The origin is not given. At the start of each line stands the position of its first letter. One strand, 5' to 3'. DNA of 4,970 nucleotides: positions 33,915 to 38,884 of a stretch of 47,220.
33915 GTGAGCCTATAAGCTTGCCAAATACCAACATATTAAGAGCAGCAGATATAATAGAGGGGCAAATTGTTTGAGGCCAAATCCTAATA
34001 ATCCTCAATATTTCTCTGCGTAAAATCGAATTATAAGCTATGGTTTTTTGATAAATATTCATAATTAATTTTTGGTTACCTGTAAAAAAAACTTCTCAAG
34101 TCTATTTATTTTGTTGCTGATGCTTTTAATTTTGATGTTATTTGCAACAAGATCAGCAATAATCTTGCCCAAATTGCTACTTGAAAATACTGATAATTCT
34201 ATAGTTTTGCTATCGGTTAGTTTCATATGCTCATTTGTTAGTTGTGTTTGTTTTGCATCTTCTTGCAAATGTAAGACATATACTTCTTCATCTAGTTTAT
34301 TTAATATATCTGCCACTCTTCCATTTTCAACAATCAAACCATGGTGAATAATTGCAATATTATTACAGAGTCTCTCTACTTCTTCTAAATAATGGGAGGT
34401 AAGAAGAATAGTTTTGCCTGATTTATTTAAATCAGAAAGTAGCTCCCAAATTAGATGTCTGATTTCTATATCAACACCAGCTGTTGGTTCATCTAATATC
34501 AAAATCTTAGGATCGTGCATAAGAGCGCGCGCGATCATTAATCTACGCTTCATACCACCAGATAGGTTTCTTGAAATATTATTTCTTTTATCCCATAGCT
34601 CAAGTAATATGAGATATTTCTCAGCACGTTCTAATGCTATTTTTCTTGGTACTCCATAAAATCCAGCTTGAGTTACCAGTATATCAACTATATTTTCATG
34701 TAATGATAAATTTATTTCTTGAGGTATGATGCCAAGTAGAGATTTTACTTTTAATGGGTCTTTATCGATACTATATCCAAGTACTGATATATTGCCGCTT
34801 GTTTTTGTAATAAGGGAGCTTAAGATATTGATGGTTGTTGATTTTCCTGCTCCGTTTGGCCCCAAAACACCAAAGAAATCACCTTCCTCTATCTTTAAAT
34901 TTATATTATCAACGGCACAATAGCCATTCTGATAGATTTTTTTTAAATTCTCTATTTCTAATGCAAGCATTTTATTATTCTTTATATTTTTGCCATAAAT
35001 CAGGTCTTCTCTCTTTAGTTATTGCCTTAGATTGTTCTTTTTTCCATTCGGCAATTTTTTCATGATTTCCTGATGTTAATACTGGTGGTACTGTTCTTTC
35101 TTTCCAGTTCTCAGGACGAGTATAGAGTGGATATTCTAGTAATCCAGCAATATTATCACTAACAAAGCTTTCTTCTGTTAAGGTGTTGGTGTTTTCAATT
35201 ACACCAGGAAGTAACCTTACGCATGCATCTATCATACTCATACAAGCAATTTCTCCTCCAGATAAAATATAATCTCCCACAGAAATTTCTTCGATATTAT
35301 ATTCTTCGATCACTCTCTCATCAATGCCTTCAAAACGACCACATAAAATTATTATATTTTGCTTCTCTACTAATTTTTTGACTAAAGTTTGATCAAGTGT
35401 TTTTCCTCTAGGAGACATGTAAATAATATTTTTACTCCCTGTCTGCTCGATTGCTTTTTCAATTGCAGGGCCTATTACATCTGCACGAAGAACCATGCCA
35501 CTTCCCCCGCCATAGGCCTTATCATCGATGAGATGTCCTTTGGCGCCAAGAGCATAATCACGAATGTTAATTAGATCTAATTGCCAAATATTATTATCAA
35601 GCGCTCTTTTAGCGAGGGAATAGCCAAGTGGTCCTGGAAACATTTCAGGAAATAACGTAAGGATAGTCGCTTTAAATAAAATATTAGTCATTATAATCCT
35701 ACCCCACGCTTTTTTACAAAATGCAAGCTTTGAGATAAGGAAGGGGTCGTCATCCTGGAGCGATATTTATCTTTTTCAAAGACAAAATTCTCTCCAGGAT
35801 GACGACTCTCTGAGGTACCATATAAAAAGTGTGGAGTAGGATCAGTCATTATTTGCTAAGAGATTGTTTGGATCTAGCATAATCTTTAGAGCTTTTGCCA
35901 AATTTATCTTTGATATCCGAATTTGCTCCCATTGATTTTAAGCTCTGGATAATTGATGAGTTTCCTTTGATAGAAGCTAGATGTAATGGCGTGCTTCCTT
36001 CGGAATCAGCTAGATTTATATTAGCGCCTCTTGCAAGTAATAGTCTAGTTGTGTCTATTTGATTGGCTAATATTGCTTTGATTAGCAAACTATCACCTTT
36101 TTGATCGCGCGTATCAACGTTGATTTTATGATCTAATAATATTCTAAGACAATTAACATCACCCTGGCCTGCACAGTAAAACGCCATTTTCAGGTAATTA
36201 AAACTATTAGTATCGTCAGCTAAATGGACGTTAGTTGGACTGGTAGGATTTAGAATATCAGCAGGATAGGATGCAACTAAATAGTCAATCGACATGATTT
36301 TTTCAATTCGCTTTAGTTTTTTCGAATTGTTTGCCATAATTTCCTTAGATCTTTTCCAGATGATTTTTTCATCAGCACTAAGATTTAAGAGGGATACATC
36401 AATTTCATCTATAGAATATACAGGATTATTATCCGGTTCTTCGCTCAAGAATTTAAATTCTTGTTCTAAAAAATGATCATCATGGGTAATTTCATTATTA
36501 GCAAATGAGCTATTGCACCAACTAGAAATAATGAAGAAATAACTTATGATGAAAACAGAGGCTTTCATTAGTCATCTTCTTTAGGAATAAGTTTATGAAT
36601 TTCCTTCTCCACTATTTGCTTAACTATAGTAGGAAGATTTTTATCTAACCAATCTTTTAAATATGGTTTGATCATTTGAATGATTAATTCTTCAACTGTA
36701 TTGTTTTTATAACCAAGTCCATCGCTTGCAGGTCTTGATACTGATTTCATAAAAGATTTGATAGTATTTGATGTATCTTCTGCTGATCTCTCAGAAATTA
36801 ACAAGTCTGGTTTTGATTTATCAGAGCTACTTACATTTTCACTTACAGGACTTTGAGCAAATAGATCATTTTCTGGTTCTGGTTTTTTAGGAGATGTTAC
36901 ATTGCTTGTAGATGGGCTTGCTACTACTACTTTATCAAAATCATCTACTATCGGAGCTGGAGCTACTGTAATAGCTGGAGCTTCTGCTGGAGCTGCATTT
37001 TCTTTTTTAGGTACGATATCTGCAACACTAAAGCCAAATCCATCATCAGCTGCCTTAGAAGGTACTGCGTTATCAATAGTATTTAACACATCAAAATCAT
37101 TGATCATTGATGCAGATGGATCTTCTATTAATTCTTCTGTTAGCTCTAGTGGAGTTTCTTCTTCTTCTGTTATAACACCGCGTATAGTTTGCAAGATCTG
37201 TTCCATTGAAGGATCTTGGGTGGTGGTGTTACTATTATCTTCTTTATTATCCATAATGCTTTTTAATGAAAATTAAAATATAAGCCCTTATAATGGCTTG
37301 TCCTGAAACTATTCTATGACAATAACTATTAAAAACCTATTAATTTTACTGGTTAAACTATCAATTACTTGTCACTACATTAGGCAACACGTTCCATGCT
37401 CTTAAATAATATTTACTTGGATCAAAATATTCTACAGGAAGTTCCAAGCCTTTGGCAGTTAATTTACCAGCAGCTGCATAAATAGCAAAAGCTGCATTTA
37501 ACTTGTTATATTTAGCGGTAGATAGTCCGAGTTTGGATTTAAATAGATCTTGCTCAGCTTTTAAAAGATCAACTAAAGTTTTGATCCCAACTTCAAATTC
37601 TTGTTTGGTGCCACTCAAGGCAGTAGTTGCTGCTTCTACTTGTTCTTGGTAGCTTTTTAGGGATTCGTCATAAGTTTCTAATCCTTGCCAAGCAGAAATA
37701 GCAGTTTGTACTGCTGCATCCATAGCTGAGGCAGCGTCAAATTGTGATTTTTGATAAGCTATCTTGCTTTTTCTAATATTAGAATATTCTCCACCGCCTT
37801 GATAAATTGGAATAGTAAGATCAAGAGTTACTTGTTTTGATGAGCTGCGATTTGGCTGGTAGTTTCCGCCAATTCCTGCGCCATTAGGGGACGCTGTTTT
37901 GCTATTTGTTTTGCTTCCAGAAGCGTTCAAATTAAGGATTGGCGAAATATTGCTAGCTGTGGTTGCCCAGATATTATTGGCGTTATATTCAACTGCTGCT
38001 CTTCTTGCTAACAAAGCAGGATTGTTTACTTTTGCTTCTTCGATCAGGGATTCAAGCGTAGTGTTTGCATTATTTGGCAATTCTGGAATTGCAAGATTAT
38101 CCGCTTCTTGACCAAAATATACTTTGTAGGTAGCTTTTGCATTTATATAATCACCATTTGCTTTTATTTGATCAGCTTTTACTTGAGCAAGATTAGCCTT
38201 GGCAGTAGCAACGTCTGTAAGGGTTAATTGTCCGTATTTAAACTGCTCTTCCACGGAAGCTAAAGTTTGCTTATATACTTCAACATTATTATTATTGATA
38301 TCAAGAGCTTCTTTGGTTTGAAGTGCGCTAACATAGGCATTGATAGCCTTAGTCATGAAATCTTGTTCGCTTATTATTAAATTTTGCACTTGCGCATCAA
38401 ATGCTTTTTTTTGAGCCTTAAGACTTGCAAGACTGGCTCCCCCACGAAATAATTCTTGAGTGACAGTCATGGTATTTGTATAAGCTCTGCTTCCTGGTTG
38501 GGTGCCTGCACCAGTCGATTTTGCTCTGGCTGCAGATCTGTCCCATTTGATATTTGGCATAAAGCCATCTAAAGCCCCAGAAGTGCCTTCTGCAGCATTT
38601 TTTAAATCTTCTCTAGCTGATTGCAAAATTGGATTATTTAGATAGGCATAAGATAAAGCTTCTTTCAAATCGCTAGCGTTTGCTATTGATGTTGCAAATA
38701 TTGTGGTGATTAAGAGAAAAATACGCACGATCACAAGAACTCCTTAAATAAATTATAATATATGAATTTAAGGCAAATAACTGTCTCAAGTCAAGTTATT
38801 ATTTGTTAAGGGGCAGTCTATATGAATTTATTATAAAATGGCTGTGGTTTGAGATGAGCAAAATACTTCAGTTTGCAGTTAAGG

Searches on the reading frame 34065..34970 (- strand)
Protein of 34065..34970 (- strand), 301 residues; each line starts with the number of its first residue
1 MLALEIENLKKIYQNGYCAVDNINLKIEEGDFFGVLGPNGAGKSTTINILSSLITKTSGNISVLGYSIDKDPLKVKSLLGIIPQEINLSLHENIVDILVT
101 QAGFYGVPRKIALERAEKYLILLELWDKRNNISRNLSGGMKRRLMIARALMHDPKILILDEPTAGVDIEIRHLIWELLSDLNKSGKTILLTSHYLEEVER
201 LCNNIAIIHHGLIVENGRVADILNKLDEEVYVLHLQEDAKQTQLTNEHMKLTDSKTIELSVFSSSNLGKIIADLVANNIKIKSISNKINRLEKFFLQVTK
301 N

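Call 59: search_protein_families(library=pfam, proteins=[window:34065-34970:-], max_evalue=0.00001)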
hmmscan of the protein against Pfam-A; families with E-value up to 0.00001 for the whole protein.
window:34065-34970:- (301 aa): 2 families
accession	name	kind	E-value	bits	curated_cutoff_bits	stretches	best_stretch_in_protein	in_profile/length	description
PF00005.33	ABC_tran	-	4.1e-30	105.6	25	1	21-164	2-137/137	ABC transporter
PF13304.12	AAA_21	-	3.2e-10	41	27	1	133-193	235-298/304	AAA domain, putative AbiEii toxin, Type IV TA system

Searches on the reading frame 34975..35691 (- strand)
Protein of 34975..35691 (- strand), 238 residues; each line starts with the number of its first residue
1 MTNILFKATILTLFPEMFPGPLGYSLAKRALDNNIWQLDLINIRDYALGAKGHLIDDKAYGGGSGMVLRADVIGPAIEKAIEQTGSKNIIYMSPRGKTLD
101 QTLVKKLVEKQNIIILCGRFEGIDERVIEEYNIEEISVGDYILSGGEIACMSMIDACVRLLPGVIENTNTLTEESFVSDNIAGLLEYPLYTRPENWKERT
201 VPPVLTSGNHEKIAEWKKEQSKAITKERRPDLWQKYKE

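Call 59: search_protein_families(library=pfam, proteins=[window:34975-35691:-], max_evalue=0.00001)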
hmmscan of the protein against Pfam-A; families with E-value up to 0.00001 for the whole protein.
window:34975-35691:- (238 aa): 1 family
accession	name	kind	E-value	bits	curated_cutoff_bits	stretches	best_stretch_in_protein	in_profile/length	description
PF01746.26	tRNA_m1G_MT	-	6e-49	166.9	27.3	1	28-230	2-195/195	tRNA (Guanine-1)-methyltransferase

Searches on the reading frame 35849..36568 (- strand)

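Call 59: search_protein_families(library=pfam, proteins=[window:35849-36568:-], max_evalue=0.00001)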
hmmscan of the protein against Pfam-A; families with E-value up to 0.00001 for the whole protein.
window:35849-36568:- (239 aa): 5 families
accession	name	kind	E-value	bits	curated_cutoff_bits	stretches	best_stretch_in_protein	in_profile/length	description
PF12796.13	Ank_2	-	4.7e-23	82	27.3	2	131-221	3-90/90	Ankyrin repeats (3 copies)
PF13857.12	Ank_5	-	1.8e-14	54.1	27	1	144-198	1-56/56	Ankyrin repeats (many copies)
PF13637.12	Ank_4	-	3e-14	53.2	22.7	1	163-208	2-47/50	Ankyrin repeats (many copies)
PF00023.36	Ank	-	3.3e-14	52.6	21.1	0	191-222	2-33/33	Ankyrin repeat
PF13606.12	Ank_3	-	7.8e-09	35.4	22.3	0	191-217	2-28/30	Ankyrin repeat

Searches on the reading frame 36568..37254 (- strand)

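Call 59: search_protein_families(library=pfam, proteins=[window:36568-37254:-], max_evalue=0.00001)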
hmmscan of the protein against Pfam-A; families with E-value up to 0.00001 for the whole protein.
window:36568-37254:- (228 aa): 1 family
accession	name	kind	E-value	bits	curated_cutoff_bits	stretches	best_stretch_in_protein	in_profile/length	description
PF10691.14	DUF2497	-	2.5e-21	76.3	27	1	152-223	3-74/75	Protein of unknown function (DUF2497)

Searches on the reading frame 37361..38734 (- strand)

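Call 59: search_protein_families(library=pfam, proteins=[window:37361-38734:-], max_evalue=0.00001)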
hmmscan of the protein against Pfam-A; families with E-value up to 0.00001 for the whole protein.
window:37361-38734:- (457 aa): 1 family
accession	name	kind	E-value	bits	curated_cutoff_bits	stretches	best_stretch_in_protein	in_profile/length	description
PF02321.23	OEP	-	1.6e-52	178.5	22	2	227-423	1-187/187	Outer membrane efflux protein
